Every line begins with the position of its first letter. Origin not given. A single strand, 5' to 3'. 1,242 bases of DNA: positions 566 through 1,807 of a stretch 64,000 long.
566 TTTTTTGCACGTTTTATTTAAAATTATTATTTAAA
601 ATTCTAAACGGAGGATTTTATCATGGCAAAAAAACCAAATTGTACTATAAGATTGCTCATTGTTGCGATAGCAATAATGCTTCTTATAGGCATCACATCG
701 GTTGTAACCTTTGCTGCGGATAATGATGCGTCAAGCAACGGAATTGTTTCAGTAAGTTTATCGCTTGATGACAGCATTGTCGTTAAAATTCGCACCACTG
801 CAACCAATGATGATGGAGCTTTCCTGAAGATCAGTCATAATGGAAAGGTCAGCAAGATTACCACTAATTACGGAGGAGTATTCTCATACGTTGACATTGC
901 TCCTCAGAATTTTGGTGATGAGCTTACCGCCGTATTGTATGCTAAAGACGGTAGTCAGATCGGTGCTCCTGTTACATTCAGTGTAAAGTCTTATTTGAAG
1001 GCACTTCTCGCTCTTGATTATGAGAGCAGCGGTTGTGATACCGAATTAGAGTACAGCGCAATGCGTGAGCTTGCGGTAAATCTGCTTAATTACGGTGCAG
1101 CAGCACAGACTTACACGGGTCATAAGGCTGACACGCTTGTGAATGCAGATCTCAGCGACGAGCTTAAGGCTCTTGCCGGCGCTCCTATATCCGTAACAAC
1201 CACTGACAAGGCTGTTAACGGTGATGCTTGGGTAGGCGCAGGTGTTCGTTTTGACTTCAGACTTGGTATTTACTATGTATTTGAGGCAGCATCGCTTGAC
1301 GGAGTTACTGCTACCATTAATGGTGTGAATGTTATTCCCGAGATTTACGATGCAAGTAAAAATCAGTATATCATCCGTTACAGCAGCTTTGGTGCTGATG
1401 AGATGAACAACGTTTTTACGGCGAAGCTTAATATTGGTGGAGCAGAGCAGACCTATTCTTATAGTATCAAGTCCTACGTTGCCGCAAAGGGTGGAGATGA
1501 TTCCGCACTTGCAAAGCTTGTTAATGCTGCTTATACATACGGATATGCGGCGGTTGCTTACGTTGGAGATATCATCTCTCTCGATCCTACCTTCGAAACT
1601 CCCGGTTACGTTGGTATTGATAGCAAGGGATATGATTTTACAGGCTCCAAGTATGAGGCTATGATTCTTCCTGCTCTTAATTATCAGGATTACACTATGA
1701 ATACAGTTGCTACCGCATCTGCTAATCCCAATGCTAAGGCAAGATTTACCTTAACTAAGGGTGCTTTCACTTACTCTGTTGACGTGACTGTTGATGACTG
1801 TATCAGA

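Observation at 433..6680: Terminator-bounded two-gene locus: giant secreted repeat protein plus membrane-anchored Cys-repeat EEP phosphoesterase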

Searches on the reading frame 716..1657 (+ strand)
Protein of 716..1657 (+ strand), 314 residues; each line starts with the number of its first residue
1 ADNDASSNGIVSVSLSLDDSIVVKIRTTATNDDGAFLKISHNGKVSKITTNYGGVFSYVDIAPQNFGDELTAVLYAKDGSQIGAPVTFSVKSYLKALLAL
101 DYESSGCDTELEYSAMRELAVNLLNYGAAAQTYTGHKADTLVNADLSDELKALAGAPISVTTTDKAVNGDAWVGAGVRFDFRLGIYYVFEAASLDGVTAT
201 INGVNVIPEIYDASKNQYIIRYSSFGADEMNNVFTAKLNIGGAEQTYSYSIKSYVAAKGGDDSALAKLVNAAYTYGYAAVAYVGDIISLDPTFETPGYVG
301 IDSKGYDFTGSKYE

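Call 32: find_homologous_proteins(query=A2, max_evalue=0.001)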
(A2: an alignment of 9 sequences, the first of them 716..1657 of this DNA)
Query A2 (9 sequences) (314 aa, profile of the alignment): 85 proteins with E <= 0.001 among 8000 candidates.
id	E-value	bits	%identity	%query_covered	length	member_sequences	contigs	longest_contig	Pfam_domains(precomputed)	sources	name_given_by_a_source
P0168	1.8e-142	492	60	97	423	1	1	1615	-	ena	-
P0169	1.2e-130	453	56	97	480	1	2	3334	-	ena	-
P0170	7.9e-94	332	58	69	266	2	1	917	-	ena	-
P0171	2.7e-71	258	58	55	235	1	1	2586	-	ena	-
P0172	1.8e-69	252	49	59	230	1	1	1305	-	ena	-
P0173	6.4e-63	231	75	53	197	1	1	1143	-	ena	-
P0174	8.3e-44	168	31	86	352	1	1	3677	-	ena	-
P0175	2.3e-35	140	38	73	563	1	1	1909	-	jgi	jgi:hypothetical protein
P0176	1.6e-31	128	29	87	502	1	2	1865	-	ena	-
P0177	1.2e-30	125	32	73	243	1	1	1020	-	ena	-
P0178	4.7e-28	116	33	96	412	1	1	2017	-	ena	-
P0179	3.1e-27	114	37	73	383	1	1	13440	-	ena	-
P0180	3.7e-27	113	32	86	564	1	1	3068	-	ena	-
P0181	6.6e-27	112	31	87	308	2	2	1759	-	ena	-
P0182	7.0e-27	112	35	78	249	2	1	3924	-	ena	-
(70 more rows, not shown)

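Call 42: predict_structure(alignment_id=A3)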
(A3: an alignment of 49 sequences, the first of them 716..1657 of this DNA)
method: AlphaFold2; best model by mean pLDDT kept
length: 314 residues; sequences in the alignment: 49
mean_pLDDT: 91.2   pTM: 0.88
mean pLDDT of the five models: 91.2, 90.4, 90.3, 89.8, 89.1
residues with pLDDT >= 90: 245; 70-90: 49; 50-70: 14; < 50: 6
segments of 3 or more residues with pLDDT < 50: 1-6
pLDDT, mean of each block of 10 residues (from residue 1): 53 89 93 92 96 94 97 97 96 97 92 94 98 97 98 91 95 94 94 97 97 98 92 97 96 94 95 94 74 63 78 80
secondary structure, 60 per line:
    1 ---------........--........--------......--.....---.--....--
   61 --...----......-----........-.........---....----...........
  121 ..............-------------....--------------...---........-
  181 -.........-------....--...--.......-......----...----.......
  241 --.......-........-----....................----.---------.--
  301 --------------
elements in order: E10-17 E20-27 E36-41 E44-48 E55-58 E70-75 E81-88 H90-98 H102-105 H110-134 H148-151 E166-168 E172-179 E182-190 E198-201 E204-206 E209-212 E217-222 E234-240 E243-249 H251-258 H264-283

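Call 45: search_protein_representatives(alignment_id=A2)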
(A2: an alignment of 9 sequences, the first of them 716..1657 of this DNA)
Query: 9 sequences, 314 profile positions. Proteins with E-value up to 0.001 (for the whole library): 5916; up to 1e-10: 2811; up to 1e-30: 134. The best 150 are listed.
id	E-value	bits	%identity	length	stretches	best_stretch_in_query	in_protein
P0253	2.8e-158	542.3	-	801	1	2-314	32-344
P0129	4.9e-157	538.2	-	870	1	2-314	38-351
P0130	9.7e-157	537.3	-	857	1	3-314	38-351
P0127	8.0e-155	531.0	-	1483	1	3-314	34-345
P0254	2.9e-147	506.1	-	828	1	3-313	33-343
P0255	6.8e-145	498.4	-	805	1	2-314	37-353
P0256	7.9e-145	498.1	-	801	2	3-314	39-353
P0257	8.4e-143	491.5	-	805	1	6-314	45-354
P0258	6.9e-142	488.5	-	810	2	3-314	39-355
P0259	4.1e-140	482.6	-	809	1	6-314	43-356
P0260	7.5e-135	465.4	-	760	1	5-314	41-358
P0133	1.4e-134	464.5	-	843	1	3-314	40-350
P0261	5.2e-133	459.3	-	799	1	3-314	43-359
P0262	2.7e-132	457.0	-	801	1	5-314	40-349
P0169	3.7e-131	453.2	-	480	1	6-313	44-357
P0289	3.4e-39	151.1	-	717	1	4-284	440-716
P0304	1.5e-35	139.1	-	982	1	7-284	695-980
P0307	2.6e-35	138.4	-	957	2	4-285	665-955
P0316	2.9e-34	134.9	-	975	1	12-284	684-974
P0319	4.8e-34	134.2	-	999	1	13-283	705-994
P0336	8.4e-33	130.1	-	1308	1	16-283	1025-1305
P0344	1.7e-32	129.1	-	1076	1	8-285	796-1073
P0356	1.1e-31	126.5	-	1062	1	14-283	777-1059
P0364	2.4e-31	125.4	-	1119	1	11-285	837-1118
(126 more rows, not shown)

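Call 47: fold_search(model_id=the predicted structure, library=pdb)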
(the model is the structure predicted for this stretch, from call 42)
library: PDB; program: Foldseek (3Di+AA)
matches with E <= 10: 1975; with E <= 0.001: 1
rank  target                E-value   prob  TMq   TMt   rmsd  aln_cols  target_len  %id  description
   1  8avd_B                8.0e-04  0.96  0.19  0.16  11.8       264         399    8  Cryo-EM structure for a 3:3 complex between mouse leptin and the mouse LEP-R ectodomain (local refinement) (released 2023-04-05)
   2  8ave_B                1.2e-03  0.90  0.18  0.11  12.2       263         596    6  Human leptin in complex with the human LEP-R ectodomain fused to a C-terminal trimeric isoleucine GCN4 zipper (2:2 mod (released 2023-04-05)
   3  3b5h_C                2.8e-03  0.97  0.20  0.32  17.3       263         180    6  Crystal structure of the extracellular portion of HAb18G/CD147 (released 2008-05-06)
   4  3pnw_W                3.1e-03  0.80  0.17  0.24  17.3       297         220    8  Crystal Structure of the tudor domain of human TDRD3 in complex with an anti-TDRD3 FAB (released 2010-12-01)
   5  2wv3                  3.8e-03  0.87  0.16  0.25  16.8       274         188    8  Neuroplastin-55 binds to and signals through the fibroblast growth factor receptor (released 2009-12-15)
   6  8vgp_H                3.8e-03  0.72  0.17  0.23  17.2       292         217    7  CryoEM structure of Angiopoietin-2 in complex with engineered conformationally rigid Fab 5A12.6DS (released 2024-10-30)
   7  3wo3_L                3.8e-03  0.60  0.14  0.17  21.2       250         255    9  Crystal structure of IL-18 in complex with IL-18 receptor alpha (released 2014-12-17)
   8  5irb_B                4.0e-03  0.84  0.18  0.18  18.4       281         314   11  Structural insight into host cell surface retention of a 1.5-MDa bacterial ice-binding adhesin (released 2017-07-19)
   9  5irb_A                4.5e-03  0.80  0.18  0.18  18.4       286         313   12  Structural insight into host cell surface retention of a 1.5-MDa bacterial ice-binding adhesin (released 2017-07-19)
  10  2yn5_B                4.7e-03  0.95  0.19  0.21  16.3       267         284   10  Structural insight into the giant calcium-binding adhesin SiiE: implications for the adhesion of Salmonella enterica t (released 2013-04-03)
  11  4j1u_B                5.6e-03  0.80  0.17  0.25  17.3       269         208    8  Crystal structure of antibody 93F3 unstable variant (released 2013-03-13)
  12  3wo3_F                5.6e-03  0.66  0.15  0.16  21.0       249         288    9  Crystal structure of IL-18 in complex with IL-18 receptor alpha (released 2014-12-17)
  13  3wo3_H                5.6e-03  0.66  0.15  0.16  21.1       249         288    9  Crystal structure of IL-18 in complex with IL-18 receptor alpha (released 2014-12-17)
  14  8b50_H                6.5e-03  0.69  0.17  0.24  16.8       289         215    9  Crystal structure of a Fab fragment in complex with L-hydroxycoumarylalanine (released 2023-10-04)
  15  4hs6_H                6.9e-03  0.77  0.17  0.23  17.6       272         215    7  Hepatitus C envelope glycoprotein E2 fragment 412-423 with humanized and affinity-matured antibody MRCT10.v362 (released 2013-04-03)
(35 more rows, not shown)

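Call 48: search_protein_families(library=pfam, proteins=[P0304, P0307, P0316, P0319, P0336, P0344, P0356, P0364, P0289], max_evalue=0.001)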
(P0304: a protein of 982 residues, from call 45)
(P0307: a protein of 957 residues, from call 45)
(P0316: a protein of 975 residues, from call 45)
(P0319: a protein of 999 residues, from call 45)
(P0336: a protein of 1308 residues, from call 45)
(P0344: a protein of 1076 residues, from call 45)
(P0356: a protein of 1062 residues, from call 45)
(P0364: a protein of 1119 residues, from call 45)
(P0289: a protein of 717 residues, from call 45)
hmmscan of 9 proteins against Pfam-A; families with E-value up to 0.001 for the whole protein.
P0304 (982 aa): 2 families
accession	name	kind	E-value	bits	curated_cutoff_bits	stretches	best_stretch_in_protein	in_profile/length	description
PF13306.12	LRR_5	-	3.1e-78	260.3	27.7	6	493-579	8-92/127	BspA type Leucine rich repeat region (6 copies)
PF13855.12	LRR_8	-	7.8e-09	35.6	27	0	508-550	13-56/61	Leucine rich repeat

P0307 (957 aa): 1 family
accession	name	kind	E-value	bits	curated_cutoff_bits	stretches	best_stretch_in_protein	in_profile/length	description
PF13385.13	Laminin_G_3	-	4.3e-14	53.3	27.6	1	192-316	39-150/151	Concanavalin A-like lectin/glucanases superfamily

P0316 (975 aa): 2 families
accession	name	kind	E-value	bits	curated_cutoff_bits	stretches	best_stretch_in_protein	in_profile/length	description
PF00149.33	Metallophos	-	6.8e-12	46.7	21.5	1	197-436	2-190/191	Calcineurin-like phosphoesterase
PF13306.12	LRR_5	-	1.4e-11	44.9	27.7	1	590-653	21-84/127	BspA type Leucine rich repeat region (6 copies)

P0319 (999 aa): 3 families
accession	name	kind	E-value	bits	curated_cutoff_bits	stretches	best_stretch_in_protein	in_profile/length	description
PF13306.12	LRR_5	-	4.8e-144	473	27.7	5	71-187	9-123/127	BspA type Leucine rich repeat region (6 copies)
PF13855.12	LRR_8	-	7.7e-26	90.1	27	0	613-656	11-55/61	Leucine rich repeat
PF12799.13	LRR_4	-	9.6e-12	45.2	27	0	337-369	2-32/44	Leucine Rich repeats (2 copies)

P0336 (1308 aa): 3 families
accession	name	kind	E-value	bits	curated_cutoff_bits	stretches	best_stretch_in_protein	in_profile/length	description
PF13306.12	LRR_5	-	1.6e-152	500.4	27.7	8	864-982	2-118/127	BspA type Leucine rich repeat region (6 copies)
PF13855.12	LRR_8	-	7.7e-24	83.7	27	0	13-59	11-56/61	Leucine rich repeat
PF12799.13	LRR_4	-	9.7e-07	29.3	27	0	897-933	2-39/44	Leucine Rich repeats (2 copies)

P0344 (1076 aa): 1 family
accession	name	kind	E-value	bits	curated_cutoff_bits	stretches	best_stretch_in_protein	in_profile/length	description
PF01336.31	tRNA_anti-codon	-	0.00021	21.6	27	0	562-587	42-67/75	OB-fold nucleic acid binding domain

P0356 (1062 aa): 2 families
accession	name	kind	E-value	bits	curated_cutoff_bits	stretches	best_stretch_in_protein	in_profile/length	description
PF13306.12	LRR_5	-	1.5e-111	368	27.7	6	599-671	12-83/127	BspA type Leucine rich repeat region (6 copies)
PF13855.12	LRR_8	-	3.2e-20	72.1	27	0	417-464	6-53/61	Leucine rich repeat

P0364 (1119 aa): 3 families
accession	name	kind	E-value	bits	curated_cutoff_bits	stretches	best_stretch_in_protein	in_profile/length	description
PF13306.12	LRR_5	-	1.8e-137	451.7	27.7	6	425-536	1-110/127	BspA type Leucine rich repeat region (6 copies)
PF13855.12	LRR_8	-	1.4e-18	66.8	27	0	103-144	13-53/61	Leucine rich repeat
PF05725.18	FNIP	-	7.1e-07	29.7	21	0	488-522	10-43/44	FNIP Repeat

P0289 (717 aa): 3 families
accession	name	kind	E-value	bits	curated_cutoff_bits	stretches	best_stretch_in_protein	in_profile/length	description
PF18998.6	Flg_new_2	-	4.9e-07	30.1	23.6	1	93-169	1-71/73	Divergent InlB B-repeat domain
PF18887.5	MBG_3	-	7.4e-06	26.4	25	1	292-347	10-61/72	MBG domain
PF13306.12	LRR_5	-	9.8e-05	22.7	27.7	1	2-39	75-111/127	BspA type Leucine rich repeat region (6 copies)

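Call 65: search_protein_families(library=pfam, proteins=[window:716-1657:+], max_evalue=10)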
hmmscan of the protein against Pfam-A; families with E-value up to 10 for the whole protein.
window:716-1657:+ (314 aa): 1 family
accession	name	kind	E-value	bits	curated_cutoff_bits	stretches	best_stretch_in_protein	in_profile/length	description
PF22639.1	Gp18_dom_I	-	0.085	13.3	27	1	16-54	16-54/93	Tail sheath protein Gp18-like domain I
